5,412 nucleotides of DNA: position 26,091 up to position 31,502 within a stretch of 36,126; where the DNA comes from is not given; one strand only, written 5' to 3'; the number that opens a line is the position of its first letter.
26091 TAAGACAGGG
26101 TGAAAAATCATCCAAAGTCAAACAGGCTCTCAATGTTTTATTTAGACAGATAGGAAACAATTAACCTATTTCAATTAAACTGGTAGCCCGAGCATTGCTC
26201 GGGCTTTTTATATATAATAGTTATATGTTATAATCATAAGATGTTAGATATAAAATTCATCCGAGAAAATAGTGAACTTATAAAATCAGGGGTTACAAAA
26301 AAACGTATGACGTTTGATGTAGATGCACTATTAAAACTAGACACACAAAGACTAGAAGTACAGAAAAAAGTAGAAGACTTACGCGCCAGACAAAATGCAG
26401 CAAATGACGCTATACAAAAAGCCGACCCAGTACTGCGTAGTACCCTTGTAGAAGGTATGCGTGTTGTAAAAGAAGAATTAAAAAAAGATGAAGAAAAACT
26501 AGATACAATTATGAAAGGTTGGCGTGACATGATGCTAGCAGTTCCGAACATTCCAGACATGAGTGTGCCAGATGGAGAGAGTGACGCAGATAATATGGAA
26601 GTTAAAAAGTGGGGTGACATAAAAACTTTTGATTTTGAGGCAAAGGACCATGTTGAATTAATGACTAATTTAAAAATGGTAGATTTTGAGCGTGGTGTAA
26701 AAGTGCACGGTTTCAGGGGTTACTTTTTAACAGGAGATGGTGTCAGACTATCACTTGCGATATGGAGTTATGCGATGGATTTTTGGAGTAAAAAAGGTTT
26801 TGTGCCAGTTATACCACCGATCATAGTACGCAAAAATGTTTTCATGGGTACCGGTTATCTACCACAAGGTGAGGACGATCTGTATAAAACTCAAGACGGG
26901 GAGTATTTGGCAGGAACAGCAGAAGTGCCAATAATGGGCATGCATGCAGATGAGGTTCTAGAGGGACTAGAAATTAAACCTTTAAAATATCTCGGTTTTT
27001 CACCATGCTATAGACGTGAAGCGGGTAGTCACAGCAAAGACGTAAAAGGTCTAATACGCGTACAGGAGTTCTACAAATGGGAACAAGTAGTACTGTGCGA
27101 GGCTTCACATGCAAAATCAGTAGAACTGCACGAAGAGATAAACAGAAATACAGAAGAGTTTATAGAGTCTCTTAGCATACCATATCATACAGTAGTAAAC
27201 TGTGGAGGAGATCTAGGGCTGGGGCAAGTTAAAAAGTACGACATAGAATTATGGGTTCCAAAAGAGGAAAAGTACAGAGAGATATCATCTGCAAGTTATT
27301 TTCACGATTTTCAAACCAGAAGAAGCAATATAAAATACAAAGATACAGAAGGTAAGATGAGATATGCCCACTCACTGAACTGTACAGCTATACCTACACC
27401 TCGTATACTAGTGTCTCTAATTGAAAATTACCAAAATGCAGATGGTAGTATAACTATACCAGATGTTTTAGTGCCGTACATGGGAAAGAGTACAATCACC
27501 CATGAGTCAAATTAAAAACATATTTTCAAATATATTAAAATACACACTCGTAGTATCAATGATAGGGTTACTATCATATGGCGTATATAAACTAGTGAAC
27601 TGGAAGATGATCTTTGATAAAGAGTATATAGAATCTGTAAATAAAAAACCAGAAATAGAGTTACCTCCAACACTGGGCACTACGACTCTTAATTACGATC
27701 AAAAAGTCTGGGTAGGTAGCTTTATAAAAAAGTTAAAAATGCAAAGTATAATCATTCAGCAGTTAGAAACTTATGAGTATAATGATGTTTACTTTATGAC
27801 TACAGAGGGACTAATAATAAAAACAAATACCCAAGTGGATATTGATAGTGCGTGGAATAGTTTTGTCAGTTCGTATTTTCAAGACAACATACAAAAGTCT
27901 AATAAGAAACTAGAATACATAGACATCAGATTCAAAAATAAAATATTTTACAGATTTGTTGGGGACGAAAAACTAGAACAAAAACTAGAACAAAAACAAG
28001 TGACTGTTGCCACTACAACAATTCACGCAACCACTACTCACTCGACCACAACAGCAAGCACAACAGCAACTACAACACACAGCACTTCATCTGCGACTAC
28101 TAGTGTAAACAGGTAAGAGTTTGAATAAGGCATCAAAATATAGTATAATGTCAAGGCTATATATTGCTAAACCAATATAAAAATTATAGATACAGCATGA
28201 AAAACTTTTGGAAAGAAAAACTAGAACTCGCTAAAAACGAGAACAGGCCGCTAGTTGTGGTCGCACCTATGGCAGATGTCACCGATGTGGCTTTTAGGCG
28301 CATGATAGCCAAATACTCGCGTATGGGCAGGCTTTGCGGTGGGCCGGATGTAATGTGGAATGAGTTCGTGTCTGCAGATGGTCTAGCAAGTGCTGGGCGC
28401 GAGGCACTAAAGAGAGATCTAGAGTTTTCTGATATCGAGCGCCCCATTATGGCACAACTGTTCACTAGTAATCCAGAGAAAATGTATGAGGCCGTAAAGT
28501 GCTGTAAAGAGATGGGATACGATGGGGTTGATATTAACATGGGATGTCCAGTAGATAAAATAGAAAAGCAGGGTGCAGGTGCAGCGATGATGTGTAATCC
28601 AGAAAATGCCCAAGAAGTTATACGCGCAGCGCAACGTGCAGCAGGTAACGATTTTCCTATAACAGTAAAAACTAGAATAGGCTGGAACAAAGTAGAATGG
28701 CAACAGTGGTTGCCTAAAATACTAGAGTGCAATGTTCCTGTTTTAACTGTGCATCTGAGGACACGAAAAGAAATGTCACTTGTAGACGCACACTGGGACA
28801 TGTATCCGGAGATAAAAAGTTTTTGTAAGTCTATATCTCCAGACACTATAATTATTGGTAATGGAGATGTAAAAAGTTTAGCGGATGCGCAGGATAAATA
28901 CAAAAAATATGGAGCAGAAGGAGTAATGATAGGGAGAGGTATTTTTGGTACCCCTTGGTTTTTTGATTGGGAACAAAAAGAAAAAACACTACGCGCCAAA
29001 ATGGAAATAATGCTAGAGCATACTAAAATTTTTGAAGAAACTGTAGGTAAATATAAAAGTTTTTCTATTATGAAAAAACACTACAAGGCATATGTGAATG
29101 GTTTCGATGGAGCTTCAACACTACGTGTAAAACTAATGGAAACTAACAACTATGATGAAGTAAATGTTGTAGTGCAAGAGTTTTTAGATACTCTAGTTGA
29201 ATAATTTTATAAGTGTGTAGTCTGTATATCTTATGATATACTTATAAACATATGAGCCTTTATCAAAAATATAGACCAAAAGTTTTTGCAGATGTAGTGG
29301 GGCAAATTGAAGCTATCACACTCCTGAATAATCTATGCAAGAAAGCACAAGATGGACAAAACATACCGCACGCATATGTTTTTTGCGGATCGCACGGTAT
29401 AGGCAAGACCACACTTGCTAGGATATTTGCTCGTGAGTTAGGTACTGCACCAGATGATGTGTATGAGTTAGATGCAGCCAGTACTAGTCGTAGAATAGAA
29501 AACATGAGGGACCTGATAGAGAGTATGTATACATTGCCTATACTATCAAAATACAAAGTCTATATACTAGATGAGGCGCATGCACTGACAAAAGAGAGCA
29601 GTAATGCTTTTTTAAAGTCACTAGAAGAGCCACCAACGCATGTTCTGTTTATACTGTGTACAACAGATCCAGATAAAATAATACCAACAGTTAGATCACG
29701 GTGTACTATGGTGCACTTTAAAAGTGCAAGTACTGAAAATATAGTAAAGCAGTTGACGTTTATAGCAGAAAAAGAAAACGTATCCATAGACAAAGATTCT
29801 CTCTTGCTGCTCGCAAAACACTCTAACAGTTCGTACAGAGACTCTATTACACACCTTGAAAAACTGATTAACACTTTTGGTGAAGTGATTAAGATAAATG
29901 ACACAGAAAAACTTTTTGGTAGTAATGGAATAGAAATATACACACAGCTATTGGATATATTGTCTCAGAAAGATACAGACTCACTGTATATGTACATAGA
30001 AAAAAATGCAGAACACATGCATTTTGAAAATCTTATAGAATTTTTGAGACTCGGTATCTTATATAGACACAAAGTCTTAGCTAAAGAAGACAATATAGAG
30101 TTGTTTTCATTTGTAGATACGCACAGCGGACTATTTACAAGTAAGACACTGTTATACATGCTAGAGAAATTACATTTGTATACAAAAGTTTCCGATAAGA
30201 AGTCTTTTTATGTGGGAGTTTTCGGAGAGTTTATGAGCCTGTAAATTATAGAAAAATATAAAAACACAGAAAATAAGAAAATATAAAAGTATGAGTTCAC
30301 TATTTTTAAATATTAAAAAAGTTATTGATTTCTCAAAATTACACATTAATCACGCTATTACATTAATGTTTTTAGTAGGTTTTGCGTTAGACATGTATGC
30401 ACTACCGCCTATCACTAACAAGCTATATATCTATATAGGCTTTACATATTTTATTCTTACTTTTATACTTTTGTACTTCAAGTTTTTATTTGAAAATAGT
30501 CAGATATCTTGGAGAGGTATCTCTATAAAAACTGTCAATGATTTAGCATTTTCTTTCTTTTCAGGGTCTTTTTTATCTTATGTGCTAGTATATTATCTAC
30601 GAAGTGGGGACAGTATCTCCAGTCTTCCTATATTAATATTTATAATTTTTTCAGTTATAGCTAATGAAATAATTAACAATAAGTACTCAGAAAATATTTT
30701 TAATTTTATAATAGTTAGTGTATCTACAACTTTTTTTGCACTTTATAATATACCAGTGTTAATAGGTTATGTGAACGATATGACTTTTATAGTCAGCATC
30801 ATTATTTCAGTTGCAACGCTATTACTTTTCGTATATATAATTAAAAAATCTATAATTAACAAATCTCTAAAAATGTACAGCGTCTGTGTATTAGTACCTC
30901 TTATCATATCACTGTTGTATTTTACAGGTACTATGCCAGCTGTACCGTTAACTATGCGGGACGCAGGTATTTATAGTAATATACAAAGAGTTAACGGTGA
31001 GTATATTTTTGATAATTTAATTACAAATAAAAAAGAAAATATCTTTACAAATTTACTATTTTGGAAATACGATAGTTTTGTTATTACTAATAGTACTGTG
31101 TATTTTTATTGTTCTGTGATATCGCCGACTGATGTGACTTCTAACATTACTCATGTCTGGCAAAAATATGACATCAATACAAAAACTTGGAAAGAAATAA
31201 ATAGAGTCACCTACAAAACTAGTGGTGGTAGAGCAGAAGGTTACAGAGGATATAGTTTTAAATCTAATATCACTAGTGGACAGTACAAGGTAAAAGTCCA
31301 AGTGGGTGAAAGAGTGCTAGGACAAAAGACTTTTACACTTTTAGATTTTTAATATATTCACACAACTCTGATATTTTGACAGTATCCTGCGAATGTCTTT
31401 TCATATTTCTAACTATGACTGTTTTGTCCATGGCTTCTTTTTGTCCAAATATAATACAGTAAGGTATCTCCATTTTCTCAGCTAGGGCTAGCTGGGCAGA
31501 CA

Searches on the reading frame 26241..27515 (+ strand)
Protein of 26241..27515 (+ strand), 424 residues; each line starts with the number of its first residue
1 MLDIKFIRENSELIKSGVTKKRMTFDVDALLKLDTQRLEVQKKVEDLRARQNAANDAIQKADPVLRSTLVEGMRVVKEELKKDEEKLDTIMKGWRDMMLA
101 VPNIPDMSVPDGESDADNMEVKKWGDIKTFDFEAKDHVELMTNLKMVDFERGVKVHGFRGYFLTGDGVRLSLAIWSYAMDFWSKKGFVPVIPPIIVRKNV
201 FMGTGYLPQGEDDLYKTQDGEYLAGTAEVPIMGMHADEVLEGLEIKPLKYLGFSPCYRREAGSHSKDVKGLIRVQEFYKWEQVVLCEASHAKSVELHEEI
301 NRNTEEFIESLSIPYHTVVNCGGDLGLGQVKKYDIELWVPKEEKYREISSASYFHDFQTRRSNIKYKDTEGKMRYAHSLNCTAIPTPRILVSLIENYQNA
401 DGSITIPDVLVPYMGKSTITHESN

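Call 11: search_protein_families(library=pfam, proteins=[window:26241-27515:+], max_evalue=0.001)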
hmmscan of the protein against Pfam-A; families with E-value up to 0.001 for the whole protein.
window:26241-27515:+ (424 aa): 2 families
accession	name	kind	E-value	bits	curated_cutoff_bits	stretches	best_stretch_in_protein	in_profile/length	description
PF00587.30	tRNA-synt_2b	-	5.7e-28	98.6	29.3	1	221-397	11-179/179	tRNA synthetase class II core domain (G, H, P, S and T)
PF02403.27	Seryl_tRNA_N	-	1.5e-21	77.1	28.2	1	1-105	1-108/108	Seryl-tRNA synthetase N-terminal domain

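Call 35: find_homologous_proteins(query=window:26241-27515:+, max_evalue=1e-30)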
Query window:26241-27515:+ (424 aa): 8000 proteins with E <= 1e-30 among 8000 candidates; the best 120 are listed.
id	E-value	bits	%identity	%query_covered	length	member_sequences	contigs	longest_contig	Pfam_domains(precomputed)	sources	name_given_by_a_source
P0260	2.7e-235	799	81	99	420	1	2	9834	PF00587.31,PF02403.28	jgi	jgi:seryl-tRNA synthetase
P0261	2.6e-234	796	79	100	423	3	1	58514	PF00587.31,PF02403.28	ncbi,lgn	-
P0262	1.2e-233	794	79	99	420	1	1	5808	PF00587.31,PF02403.28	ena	-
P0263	4.0e-233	792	80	99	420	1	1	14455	PF00587.31,PF02403.28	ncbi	-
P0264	3.8e-232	789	78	100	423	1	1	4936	PF00587.31,PF02403.28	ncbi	-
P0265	6.6e-232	788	79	99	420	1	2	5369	PF00587.31,PF02403.28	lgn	-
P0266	7.3e-232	788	80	100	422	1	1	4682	PF00587.31,PF02403.28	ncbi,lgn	-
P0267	2.8e-231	786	79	99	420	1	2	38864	PF00587.31,PF02403.28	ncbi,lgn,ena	-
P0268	4.7e-231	785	78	99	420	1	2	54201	PF00587.31,PF02403.28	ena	-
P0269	5.3e-231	785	79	99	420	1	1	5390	PF00587.31,PF02403.28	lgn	-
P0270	7.9e-231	785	79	99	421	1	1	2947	PF00587.31,PF02403.28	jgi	jgi:seryl-tRNA synthetase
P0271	9.4e-231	784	79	99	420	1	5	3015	PF00587.31,PF02403.28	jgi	jgi:seryl-tRNA synthetase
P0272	1.6e-230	784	78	99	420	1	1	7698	PF00587.31,PF02403.28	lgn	-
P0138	1.5e-225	767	93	83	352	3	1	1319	PF00587.31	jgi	jgi:seryl-tRNA synthetase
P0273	1.3e-221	754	77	99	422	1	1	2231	PF00587.31,PF02403.28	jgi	jgi:seryl-tRNA synthetase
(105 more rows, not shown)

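Call 36: find_encoding_contigs(protein=P0261, flank=10000, max_places=3)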
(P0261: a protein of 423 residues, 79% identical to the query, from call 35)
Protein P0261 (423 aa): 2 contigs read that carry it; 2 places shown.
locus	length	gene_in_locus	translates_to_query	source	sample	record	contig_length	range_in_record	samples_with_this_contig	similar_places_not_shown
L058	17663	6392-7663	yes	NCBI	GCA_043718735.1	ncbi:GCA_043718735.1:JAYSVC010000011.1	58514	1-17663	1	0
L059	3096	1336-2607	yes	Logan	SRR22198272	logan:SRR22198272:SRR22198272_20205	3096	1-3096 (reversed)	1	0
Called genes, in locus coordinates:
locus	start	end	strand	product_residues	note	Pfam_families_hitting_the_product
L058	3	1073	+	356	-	?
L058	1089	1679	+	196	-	PF13177:DNA_pol3_delta2 (weak)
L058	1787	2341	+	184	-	PF01765:RRF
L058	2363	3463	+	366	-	PF02163:Peptidase_M50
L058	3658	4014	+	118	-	-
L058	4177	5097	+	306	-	PF17773:UPF0176_N, PF00581:Rhodanese, PF12368:Rhodanese_C (faint)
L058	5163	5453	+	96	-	-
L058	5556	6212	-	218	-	PF00334:NDK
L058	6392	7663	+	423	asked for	PF02403:Seryl_tRNA_N, PF00587:tRNA-synt_2b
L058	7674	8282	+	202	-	PF02777:Sod_Fe_C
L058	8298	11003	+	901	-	PF02861:Clp_N, PF23569:NBD_SMAX1, PF00004:AAA, PF17871:AAA_lid_9, PF07724:AAA_2, PF07728:AAA_5, PF00004:AAA, PF10431:ClpB_D2-small, +5 more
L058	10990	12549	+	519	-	PF00875:DNA_photolyase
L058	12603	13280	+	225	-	PF13462:Thioredoxin_4, PF01323:DSBA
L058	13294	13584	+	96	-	-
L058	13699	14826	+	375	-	PF01926:MMR_HSR1, PF02421:FeoB_N (weak), PF06071:YchF-GTPase_C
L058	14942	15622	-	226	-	-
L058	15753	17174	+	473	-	PF01471:PG_binding_1, PF00704:Glyco_hydro_18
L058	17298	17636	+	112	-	-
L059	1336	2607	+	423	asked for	PF02403:Seryl_tRNA_N, PF00587:tRNA-synt_2b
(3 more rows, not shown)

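Call 37: find_encoding_contigs(protein=P0268, flank=10000, max_places=3)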
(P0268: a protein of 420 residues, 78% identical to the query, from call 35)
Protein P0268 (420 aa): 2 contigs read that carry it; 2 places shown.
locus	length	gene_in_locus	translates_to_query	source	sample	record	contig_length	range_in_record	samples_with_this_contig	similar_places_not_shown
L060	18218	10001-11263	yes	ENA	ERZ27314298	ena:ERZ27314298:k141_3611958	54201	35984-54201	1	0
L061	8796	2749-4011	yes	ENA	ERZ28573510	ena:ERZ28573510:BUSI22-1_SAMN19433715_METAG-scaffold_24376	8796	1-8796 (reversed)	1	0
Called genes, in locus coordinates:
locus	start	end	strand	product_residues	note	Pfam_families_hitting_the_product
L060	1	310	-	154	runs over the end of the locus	PF09424:YqeY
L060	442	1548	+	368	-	PF02646:RmuC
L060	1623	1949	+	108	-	PF00829:Ribosomal_L21p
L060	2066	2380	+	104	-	-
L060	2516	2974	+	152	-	-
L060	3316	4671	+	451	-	PF00270:DEAD, PF04851:ResIII, PF00271:Helicase_C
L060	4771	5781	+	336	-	PF00022:Actin, PF06723:MreB_Mbl, PF00012:HSP70, PF14450:FtsA, PF21522:MreB-like_C (faint)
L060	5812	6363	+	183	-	PF13177:DNA_pol3_delta2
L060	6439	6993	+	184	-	PF01765:RRF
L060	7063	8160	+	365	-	PF02163:Peptidase_M50, PF13180:PDZ_2 (weak)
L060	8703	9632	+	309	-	PF17773:UPF0176_N, PF00581:Rhodanese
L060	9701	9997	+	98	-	-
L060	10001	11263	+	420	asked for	PF02403:Seryl_tRNA_N, PF00587:tRNA-synt_2b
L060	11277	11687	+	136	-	PF02452:PemK_toxin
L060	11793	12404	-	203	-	-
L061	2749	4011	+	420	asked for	PF02403:Seryl_tRNA_N, PF00587:tRNA-synt_2b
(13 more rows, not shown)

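Call 94: search_protein_families(library=pfam, proteins=[L058:7674-8282:+], max_evalue=0.001)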
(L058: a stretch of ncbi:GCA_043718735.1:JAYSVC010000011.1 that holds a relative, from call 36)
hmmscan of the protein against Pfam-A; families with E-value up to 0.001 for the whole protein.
L058:7674-8282:+ (202 aa): 2 families
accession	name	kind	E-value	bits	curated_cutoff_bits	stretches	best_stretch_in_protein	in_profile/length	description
PF02777.23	Sod_Fe_C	-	1.3e-23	83.4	20.9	1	102-200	3-101/102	Iron/manganese superoxide dismutases, C-terminal domain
PF00081.27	Sod_Fe_N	-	0.0003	21.6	27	1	23-81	22-82/82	Iron/manganese superoxide dismutases, alpha-hairpin domain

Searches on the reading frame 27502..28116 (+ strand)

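Call 11: search_protein_families(library=pfam, proteins=[window:27502-28116:+], max_evalue=0.001)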
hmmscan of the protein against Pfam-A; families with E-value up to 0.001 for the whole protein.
window:27502-28116:+ (204 aa): 0 families

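Call 42: search_protein_families(library=pfam, proteins=[window:27502-28116:+], max_evalue=10)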
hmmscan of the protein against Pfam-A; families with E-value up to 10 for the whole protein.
window:27502-28116:+ (204 aa): 1 family
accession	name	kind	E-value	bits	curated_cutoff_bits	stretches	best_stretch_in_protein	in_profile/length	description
PF23836.1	DUF7206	-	0.32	12.1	25.6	1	140-199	19-79/107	Family of unknown function (DUF7206)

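Call 96: search_protein_families(library=padloc, proteins=[window:27502-28116:+], max_evalue=0.01)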
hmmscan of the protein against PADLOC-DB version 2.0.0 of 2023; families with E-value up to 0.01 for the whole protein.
window:27502-28116:+ (204 aa): 0 families

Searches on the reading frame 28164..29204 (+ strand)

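Call 11: search_protein_families(library=pfam, proteins=[window:28164-29204:+], max_evalue=0.001)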
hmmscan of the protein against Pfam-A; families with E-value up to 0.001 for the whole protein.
window:28164-29204:+ (346 aa): 1 family
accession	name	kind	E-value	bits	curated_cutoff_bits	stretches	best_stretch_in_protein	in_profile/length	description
PF01207.24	Dus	-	4.7e-63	213.6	20.4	1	33-338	2-303/311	Dihydrouridine synthase (Dus)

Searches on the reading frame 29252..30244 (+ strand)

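Call 11: search_protein_families(library=pfam, proteins=[window:29252-30244:+], max_evalue=0.001)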
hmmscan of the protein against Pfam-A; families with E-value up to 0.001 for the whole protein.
window:29252-30244:+ (330 aa): 7 families
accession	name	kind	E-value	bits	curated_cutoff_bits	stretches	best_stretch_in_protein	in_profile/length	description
PF13177.12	DNA_pol3_delta2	-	4.2e-30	105.3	27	1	69-158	70-159/161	DNA polymerase III, delta subunit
PF00004.35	AAA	-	4.5e-14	53.5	21.2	1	43-154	2-126/131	ATPase family associated with various cellular activities (AAA)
PF05496.18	RuvB_N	-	2.1e-09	37.8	27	1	8-126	2-110/159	Holliday junction DNA helicase RuvB P-loop domain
PF13401.12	AAA_22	-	5.5e-07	30.4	27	0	42-90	8-56/130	AAA domain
PF22608.2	DNAX_ATPase_lid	-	4e-05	23.7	27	1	164-200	2-38/49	DNA polymerase III clamp loader subunit, ATPase lid domain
PF13173.12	AAA_14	-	0.00012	22.5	27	1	41-114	4-76/129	AAA domain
PF13191.12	AAA_16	-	0.00028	21.9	32.6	0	16-66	3-51/167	AAA ATPase domain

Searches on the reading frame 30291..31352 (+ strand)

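Call 11: search_protein_families(library=pfam, proteins=[window:30291-31352:+], max_evalue=0.001)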
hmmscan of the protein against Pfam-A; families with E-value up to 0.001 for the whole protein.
window:30291-31352:+ (353 aa): 1 family
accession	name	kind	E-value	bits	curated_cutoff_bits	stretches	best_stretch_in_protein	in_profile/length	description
PF11141.13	DUF2914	-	2.7e-05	24.2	23.6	1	285-349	3-61/62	Protein of unknown function (DUF2914)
